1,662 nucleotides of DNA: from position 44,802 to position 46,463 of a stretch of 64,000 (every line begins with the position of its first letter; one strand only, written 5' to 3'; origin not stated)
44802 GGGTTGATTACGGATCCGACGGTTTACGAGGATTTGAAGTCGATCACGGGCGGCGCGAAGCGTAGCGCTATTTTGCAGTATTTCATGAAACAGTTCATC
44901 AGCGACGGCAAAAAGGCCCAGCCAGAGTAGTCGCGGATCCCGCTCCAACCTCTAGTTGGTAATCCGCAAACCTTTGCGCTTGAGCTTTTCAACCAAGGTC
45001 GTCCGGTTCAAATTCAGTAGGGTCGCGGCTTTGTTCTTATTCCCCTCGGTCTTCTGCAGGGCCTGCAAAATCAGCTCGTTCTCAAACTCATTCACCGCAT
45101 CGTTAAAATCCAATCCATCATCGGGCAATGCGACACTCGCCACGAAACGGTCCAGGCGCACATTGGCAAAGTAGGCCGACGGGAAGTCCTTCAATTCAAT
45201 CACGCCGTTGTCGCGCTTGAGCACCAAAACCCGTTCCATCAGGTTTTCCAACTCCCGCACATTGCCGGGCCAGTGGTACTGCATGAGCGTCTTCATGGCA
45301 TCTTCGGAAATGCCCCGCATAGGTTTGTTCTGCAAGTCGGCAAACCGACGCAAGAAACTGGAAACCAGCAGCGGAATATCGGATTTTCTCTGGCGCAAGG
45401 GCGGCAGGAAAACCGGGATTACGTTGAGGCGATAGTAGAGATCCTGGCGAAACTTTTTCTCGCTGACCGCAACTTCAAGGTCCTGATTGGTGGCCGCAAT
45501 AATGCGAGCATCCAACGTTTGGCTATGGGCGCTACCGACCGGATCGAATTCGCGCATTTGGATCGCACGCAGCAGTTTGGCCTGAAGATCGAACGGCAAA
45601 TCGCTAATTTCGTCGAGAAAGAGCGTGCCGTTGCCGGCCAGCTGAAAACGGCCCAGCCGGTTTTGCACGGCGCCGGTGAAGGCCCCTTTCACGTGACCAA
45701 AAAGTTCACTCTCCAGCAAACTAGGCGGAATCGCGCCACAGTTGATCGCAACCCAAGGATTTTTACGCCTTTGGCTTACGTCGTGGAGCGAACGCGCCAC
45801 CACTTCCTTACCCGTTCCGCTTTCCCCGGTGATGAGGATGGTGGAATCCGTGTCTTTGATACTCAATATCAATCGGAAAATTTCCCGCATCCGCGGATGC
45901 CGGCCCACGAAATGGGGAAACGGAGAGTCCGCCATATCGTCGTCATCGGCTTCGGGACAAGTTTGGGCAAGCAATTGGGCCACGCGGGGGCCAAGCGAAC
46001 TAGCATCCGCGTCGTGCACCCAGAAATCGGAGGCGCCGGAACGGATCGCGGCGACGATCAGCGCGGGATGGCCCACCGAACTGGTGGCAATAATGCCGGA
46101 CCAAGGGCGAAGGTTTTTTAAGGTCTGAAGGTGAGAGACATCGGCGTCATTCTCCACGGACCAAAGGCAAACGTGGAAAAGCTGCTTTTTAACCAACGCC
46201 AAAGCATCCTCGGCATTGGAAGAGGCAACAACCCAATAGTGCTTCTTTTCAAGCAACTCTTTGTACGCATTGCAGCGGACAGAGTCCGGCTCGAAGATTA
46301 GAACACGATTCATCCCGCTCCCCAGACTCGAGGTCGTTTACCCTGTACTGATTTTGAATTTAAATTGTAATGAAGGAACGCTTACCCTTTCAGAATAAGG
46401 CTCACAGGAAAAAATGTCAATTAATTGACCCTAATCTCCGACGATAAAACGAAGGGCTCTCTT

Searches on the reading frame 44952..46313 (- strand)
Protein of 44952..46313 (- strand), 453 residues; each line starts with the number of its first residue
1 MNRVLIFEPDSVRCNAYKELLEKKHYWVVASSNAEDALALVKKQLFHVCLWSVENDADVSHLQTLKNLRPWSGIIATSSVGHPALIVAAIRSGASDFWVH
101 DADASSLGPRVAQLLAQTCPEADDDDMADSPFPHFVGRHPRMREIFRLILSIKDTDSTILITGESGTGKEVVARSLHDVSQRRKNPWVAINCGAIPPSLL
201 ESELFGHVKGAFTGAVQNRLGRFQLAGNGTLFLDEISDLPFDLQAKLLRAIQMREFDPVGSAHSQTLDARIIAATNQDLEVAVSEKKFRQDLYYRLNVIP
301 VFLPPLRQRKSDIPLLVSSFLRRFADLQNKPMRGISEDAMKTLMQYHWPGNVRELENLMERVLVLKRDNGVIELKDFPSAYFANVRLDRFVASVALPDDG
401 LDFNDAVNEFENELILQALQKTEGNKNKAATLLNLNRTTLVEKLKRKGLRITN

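Call 9: search_protein_families(library=pfam, proteins=[window:44952-46313:-])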
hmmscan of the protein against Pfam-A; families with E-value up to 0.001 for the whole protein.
window:44952-46313:- (453 aa): 7 families
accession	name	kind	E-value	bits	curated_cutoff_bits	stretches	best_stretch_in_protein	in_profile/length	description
PF00158.32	Sigma54_activat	-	4e-68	228.8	20.2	1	136-301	2-167/168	Sigma-54 interaction domain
PF25601.1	AAA_lid_14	-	9.6e-27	93.1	27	1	307-383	1-76/87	AAA+ ATPase lid domain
PF14532.12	Sigma54_activ_2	-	1.7e-18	67.6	25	1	136-306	1-138/138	Sigma-54 interaction domain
PF02954.25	HTH_8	-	1.8e-12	47.2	22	1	408-446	3-41/42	Bacterial regulatory protein, Fis family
PF07728.20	AAA_5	-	6e-06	26.7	22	1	159-290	2-133/139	AAA domain (dynein-related subfamily)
PF00072.30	Response_reg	-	2.7e-05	24.7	30.2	1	4-103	1-102/111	Response regulator receiver domain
PF13191.12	AAA_16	-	6.4e-05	23.9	32.6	1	135-211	2-85/167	AAA ATPase domain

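Call 44: search_protein_families(library=ncbifam, proteins=[window:44952-46313:-])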
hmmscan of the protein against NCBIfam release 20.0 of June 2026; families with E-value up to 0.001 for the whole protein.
window:44952-46313:- (453 aa): 29 families (the best 25 are shown)
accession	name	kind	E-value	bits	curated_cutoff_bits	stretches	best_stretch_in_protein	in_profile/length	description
NF041552.1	TF_PrdR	equivalog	5.5e-109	365.1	795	1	127-446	261-575/577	sigma-54 dependent transcriptional regulator PrdR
TIGR01818.1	ntrC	equivalog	2.6e-106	356.2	558.6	1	11-445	9-461/463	nitrogen regulation protein NR(I)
TIGR01817.1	nifA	equivalog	8.4e-102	341.6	528.85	1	134-377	197-438/534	nif-specific transcriptional activator NifA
NF007689.0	PRK10365.1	equivalog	2.3e-101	339.8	760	1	4-446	8-441/441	sigma-54-dependent response regulator transcription factor ZraR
TIGR02915.1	PEP_resp_reg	equivalog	7.4e-99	331.6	502.6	1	24-449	19-444/445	PEP-CTERM-box response regulator transcription factor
NF008469.0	PRK11361.1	equivalog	8.2e-99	331.4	714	1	2-449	5-456/461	acetoacetate metabolism transcriptional regulator AtoC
NF003451.0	PRK05022.1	equivalog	2.6e-97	326.7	476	1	133-450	190-511/512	nitric oxide reductase transcriptional regulator NorR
NF041946.1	LuxO_transreg_Vib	equivalog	3.5e-96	322.8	800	1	16-446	11-459/463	quorum-sensing sigma-54 dependent transcriptional regulator LuxO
NF050807.1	TransRegFlbDCaul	equivalog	5.6e-95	318.9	750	1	53-446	51-437/454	sigma-54-dependent transcriptional regulator FlbD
NF041906.1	V4R_TF_MobR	exception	4.4e-92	309.3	999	1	132-446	231-543/544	phenol degradation transcriptional regulator MobR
NF038308.1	RNA_repair_RtcR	equivalog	2.4e-90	303.9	650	1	136-441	183-505/530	RNA repair transcriptional activator RtcR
NF011695.0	PRK15115.1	equivalog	3.3e-90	303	763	1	21-449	26-438/445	two-component system response regulator GlrR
NF011958.0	PRK15429.1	equivalog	3.7e-87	293.6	830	1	128-450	374-687/692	formate hydrogenlyase transcriptional activator FlhA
NF008176.1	PRK10923.1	equivalog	1.3e-82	277.9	620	1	33-449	35-468/469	nitrogen regulation protein NR(I)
NF051870.1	NAssimRespRegNtrX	equivalog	6.5e-81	272.5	600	1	17-448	17-451/452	nitrogen assimilation response regulator NtrX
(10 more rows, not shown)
